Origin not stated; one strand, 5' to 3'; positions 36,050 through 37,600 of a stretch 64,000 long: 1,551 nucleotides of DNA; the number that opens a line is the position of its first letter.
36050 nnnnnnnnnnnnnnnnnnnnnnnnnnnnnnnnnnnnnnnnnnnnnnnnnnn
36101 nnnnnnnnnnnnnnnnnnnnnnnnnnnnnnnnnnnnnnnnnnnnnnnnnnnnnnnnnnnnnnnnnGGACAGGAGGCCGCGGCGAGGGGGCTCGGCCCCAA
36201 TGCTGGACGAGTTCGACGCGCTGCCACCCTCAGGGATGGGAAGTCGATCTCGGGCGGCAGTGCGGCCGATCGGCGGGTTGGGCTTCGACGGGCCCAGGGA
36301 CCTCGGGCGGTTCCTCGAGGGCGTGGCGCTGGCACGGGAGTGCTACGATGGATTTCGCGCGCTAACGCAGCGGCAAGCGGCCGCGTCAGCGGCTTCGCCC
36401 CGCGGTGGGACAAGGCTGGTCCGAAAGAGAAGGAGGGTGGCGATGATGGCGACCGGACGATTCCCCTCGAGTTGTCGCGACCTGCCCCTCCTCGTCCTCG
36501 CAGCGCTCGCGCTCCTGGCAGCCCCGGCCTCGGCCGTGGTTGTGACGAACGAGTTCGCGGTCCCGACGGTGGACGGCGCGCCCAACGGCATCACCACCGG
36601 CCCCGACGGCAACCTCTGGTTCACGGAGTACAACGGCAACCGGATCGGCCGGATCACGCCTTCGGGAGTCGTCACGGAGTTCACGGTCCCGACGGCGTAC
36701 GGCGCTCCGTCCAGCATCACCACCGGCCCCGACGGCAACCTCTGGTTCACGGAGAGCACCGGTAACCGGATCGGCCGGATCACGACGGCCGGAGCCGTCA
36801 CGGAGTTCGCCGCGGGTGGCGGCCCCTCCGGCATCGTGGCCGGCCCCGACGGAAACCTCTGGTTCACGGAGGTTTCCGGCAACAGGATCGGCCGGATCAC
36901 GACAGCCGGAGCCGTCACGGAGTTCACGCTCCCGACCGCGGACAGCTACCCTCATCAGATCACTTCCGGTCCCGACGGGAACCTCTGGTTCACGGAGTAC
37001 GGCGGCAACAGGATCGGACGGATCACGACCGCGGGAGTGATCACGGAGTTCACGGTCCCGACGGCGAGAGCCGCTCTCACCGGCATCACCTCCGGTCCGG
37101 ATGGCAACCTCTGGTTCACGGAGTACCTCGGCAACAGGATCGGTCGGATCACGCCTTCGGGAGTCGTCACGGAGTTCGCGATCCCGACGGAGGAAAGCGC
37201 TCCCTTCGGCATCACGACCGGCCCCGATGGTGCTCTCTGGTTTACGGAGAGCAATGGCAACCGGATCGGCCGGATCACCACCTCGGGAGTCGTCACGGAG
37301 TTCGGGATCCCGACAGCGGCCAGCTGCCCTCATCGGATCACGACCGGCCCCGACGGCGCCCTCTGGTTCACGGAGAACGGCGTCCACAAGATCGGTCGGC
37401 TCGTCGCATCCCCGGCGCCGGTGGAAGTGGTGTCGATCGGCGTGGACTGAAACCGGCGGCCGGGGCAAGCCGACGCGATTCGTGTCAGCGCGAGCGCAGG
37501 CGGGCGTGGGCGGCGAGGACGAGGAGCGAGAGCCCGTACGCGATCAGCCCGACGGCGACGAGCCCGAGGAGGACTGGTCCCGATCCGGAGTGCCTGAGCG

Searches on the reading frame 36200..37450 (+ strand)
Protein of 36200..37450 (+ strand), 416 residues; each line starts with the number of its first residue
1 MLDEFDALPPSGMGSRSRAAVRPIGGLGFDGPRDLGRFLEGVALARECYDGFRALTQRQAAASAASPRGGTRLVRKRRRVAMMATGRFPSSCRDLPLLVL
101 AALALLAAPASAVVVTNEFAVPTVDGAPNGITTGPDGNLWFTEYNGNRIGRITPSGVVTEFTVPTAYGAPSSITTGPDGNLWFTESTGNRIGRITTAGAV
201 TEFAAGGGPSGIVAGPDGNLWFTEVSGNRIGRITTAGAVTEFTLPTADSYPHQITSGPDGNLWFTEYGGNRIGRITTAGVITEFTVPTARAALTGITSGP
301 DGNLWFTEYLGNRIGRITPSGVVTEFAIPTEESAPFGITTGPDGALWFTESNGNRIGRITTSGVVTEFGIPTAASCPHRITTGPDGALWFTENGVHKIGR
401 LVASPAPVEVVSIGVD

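Call 7: search_protein_families(library=pfam, proteins=[window:36200-37450:+], max_evalue=0.01)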
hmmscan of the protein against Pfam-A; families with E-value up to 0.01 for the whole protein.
window:36200-37450:+ (416 aa): 12 families
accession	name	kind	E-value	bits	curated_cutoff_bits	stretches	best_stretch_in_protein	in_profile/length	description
PF24684.1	Vgb_lyase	-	7.9e-118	392.9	50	2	116-301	87-275/290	Virginiamycin B lyase family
PF08450.18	SGL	-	5.5e-14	52.8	26.3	1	124-184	182-243/246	SMP-30/Gluconolactonase/LRE-like region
PF01436.27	NHL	-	3.9e-10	39.7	20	0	128-150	4-26/28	NHL repeat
PF07494.17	Reg_prop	-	2.7e-09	36.5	20.4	0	172-183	9-20/24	Two component regulator propeller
PF23500.1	DUF7133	-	1.1e-06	28.7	27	0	333-348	329-344/385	Domain of unknown function (DUF7133)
PF25021.1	TEN_NHL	-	4.3e-06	26.4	27.1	0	127-159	32-62/357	Teneurin NHL domain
PF13449.12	Phytase-like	-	2.3e-05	24.9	27.6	0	112-171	46-114/284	Esterase-like activity of phytase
PF10012.15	DUF2255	-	0.00014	22.6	29.8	0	220-245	48-73/115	Uncharacterized protein conserved in bacteria (DUF2255)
PF16819.11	DUF5074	-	0.00015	21.4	27.2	0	123-161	178-221/353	Domain of unknown function (DUF5074)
PF06594.17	HCBP_related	-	0.006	16.9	21.4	0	182-199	18-35/42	Haemolysin-type calcium binding protein related domain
PF14220.11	DUF4329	-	0.0071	16.7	28.6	0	208-230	89-111/116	Domain of unknown function (DUF4329)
PF22701.2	Mala_s_1-like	-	0.0081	16.4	27.5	0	147-183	109-145/195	Mal s 1 allergenic protein-like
